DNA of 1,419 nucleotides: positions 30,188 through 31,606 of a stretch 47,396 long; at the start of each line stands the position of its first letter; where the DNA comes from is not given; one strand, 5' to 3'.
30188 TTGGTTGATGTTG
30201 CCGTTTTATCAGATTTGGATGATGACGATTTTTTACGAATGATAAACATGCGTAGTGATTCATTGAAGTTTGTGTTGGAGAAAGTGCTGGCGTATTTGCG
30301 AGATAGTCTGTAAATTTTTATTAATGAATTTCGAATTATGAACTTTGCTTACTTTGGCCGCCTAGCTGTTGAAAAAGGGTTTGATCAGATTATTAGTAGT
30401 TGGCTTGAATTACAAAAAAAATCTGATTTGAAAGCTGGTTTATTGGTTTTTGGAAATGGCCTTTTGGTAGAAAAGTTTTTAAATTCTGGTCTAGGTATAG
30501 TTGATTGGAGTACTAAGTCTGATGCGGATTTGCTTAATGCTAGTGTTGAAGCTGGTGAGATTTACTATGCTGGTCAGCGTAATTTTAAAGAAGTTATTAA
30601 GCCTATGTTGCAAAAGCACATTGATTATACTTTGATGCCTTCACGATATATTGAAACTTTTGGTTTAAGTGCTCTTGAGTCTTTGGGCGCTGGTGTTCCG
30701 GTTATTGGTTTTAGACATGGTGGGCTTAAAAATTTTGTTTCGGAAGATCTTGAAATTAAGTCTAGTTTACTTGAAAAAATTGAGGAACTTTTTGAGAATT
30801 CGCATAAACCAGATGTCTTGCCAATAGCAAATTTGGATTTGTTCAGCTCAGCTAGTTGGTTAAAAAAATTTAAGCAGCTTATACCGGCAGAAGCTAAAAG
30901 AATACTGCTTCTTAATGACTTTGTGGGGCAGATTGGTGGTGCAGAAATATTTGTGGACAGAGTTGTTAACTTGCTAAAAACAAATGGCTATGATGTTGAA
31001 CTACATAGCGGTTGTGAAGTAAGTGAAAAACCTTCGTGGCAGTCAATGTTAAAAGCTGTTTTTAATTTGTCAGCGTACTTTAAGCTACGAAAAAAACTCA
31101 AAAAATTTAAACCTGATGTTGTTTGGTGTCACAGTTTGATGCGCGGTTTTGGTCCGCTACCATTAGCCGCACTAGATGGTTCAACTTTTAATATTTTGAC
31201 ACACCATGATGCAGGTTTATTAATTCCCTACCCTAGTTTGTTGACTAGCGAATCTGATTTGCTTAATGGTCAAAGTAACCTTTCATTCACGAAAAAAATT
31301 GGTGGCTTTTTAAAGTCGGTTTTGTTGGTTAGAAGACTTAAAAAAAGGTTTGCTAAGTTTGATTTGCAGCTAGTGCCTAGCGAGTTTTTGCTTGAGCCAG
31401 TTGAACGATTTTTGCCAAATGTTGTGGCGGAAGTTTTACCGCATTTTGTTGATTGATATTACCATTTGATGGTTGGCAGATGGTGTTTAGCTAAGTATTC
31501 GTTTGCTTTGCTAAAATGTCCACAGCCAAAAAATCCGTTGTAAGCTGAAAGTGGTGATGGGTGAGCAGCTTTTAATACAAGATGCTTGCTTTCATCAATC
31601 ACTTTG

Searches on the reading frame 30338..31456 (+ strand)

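Call 4: search_protein_families(library=pfam, proteins=[window:30338-31456:+], max_evalue=0.01)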
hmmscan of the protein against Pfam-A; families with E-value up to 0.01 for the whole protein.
window:30338-31456:+ (372 aa): 6 families
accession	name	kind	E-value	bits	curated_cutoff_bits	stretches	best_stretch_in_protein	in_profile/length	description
PF00534.26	Glycos_transf_1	-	1.4e-12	47.9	26.4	1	4-138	19-135/172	Glycosyl transferases group 1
PF13692.12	Glyco_trans_1_4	-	1e-09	39.2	27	1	3-136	4-117/142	Glycosyl transferases group 1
PF13439.12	Glyco_transf_4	-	1.5e-09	38.5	28.5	1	199-372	1-167/170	Glycosyltransferase Family 4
PF20706.3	GT4-conflict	-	1.2e-05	24.9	26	1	96-139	283-325/385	Family 4 Glycosyltransferase in conflict systems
PF13579.12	Glyco_trans_4_4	-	0.0012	19.6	29.7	1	226-291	45-103/158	Glycosyl transferase 4-like domain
PF13477.12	Glyco_trans_4_2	-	0.0038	17.8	23.4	0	202-267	9-83/139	Glycosyl transferase 4-like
